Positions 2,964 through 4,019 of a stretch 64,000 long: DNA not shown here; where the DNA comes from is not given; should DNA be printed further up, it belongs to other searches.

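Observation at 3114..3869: GC-elevated gene encoding a PEP-CTERM-tagged secreted protein in a genome context with no exosortase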

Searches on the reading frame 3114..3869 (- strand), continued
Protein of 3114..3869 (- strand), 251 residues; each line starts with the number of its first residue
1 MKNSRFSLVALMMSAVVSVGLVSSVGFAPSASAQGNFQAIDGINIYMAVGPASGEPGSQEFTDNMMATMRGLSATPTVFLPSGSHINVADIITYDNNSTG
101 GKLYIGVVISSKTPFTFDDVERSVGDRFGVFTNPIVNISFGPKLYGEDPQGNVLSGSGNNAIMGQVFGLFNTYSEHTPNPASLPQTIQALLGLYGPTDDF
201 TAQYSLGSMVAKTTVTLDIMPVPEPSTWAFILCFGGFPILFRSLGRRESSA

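Call 69: find_encoding_contigs(protein=P0014, flank=10000, max_places=2)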
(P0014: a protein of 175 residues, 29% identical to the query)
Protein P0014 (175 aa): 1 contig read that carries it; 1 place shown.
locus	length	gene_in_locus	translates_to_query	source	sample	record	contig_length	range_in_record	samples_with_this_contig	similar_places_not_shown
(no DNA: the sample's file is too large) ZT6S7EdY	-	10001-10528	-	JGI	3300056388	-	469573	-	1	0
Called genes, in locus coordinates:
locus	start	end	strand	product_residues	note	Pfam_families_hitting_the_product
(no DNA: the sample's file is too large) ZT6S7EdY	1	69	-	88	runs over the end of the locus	-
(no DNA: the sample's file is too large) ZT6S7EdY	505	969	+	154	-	PF01272:GreA_GreB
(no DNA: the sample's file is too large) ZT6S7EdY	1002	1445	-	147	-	PF00293:NUDIX, PF14815:NUDIX_4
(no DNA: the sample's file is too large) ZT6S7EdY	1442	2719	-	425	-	PF01053:Cys_Met_Meta_PP (weak), PF00155:Aminotran_1_2, PF01041:DegT_DnrJ_EryC1, PF01212:Beta_elim_lyase (weak)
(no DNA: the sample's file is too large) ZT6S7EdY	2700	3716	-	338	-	PF01408:GFO_IDH_MocA, PF22725:GFO_IDH_MocA_C3, PF02894:GFO_IDH_MocA_C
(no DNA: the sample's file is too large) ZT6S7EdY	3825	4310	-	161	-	PF08645:PNK3P (weak)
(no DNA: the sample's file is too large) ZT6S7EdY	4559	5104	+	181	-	PF18306:LDcluster4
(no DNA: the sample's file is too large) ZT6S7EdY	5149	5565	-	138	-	PF00293:NUDIX, PF14815:NUDIX_4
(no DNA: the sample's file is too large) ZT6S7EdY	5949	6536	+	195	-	PF13302:Acetyltransf_3, PF13420:Acetyltransf_4, PF13523:Acetyltransf_8, PF00583:Acetyltransf_1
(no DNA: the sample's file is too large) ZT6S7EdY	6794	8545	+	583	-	PF02463:SMC_N (faint), PF00005:ABC_tran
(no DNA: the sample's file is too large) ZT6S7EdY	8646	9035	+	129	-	-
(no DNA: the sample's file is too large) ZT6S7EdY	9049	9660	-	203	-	PF01553:Acyltransferase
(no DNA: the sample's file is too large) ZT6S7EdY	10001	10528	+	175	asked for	PF07589:PEP_exosort_dom (weak)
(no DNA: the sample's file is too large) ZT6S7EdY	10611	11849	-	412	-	-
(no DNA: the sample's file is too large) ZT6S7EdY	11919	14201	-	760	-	PF00133:tRNA-synt_1, PF09334:tRNA-synt_1g, PF00133:tRNA-synt_1, PF08264:Anticodon_1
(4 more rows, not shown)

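Call 70: find_encoding_contigs(protein=P0018, flank=10000, max_places=2)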
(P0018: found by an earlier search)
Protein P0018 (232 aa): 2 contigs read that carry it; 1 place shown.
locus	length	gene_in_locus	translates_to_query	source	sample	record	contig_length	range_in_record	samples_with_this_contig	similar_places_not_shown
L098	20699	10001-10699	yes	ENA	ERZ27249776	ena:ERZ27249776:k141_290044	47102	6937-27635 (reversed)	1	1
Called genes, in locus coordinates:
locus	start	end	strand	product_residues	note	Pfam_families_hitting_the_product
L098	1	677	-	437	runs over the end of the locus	PF01935:DUF87 (weak), PF10412:TrwB_AAD_bind (weak), PF13401:AAA_22 (faint)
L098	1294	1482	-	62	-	PF13619:KTSC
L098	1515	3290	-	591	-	PF01580:FtsK_SpoIIIE (faint), PF01935:DUF87, PF10412:TrwB_AAD_bind (weak), PF05872:HerA_C (weak)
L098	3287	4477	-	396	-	PF13289:SIR2_2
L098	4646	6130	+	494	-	PF11074:DUF2779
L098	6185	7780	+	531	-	PF02463:SMC_N, PF13175:AAA_15, PF13476:AAA_23, PF13514:AAA_27 (weak), PF13304:AAA_21, PF20469:OLD-like_TOPRIM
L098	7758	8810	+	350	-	PF13245:AAA_19 (faint), PF01443:Viral_helicase1, PF00580:UvrD-helicase (weak)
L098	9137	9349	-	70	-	-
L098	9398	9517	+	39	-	-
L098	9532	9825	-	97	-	PF13560:HTH_31, PF01381:HTH_3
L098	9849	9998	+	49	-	-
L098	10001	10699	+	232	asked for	-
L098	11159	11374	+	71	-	-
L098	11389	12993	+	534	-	PF00239:Resolvase, PF07508:Recombinase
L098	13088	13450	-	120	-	-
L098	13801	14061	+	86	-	-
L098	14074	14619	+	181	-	-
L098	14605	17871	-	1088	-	-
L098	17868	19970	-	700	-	PF01170:UPF0020 (faint), PF02384:N6_Mtase, PF07669:Eco57I (weak), PF22837:M_Eco57I_C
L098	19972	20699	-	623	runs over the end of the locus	PF01555:N6_N4_Mtase, PF03602:Cons_hypoth95 (faint), PF01555:N6_N4_Mtase (weak)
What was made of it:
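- On Horizontally acquired gene cassette (genomic islet): The distant member in L098 is next to a serine recombinase (call 70).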

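Call 80: find_related_loci(query=A2, collection=viral_contigs, flank=10000)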
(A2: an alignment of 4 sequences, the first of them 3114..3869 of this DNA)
Query A2 (251 aa) in viral_contigs; peptide patterns used: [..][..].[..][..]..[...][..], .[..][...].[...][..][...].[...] (x = any residue, [..] = any of these).
41 stretches matched a pattern, but none encodes a relative of the query by tblastn (E <= 1e-3).
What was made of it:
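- Tried and rejected: The viral-contig scan found nothing (call 80).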

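Call 88: search_protein_families(library=ncbifam, proteins=[P0003, P0010, P0011, P0013], max_evalue=0.1)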
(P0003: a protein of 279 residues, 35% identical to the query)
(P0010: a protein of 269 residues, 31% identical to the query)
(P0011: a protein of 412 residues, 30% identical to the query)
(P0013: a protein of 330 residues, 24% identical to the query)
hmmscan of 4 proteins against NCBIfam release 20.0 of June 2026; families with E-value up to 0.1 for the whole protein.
P0003 (279 aa): 0 families

P0010 (269 aa): 0 families

P0011 (412 aa): 0 families

P0013 (330 aa): 0 families

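Call 89: search_protein_families(library=pfam, proteins=[P0003, P0010, P0011, P0013], max_evalue=0.1)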
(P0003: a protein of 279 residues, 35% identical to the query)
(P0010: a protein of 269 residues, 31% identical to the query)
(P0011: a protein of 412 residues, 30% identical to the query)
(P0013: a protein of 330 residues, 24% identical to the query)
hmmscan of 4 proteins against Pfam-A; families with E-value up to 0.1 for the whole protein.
P0003 (279 aa): 0 families

P0010 (269 aa): 1 family
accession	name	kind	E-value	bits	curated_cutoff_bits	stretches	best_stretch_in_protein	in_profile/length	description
PF13385.13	Laminin_G_3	-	0.044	14.4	27.6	0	191-242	34-85/151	Concanavalin A-like lectin/glucanases superfamily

P0011 (412 aa): 0 families

P0013 (330 aa): 0 families
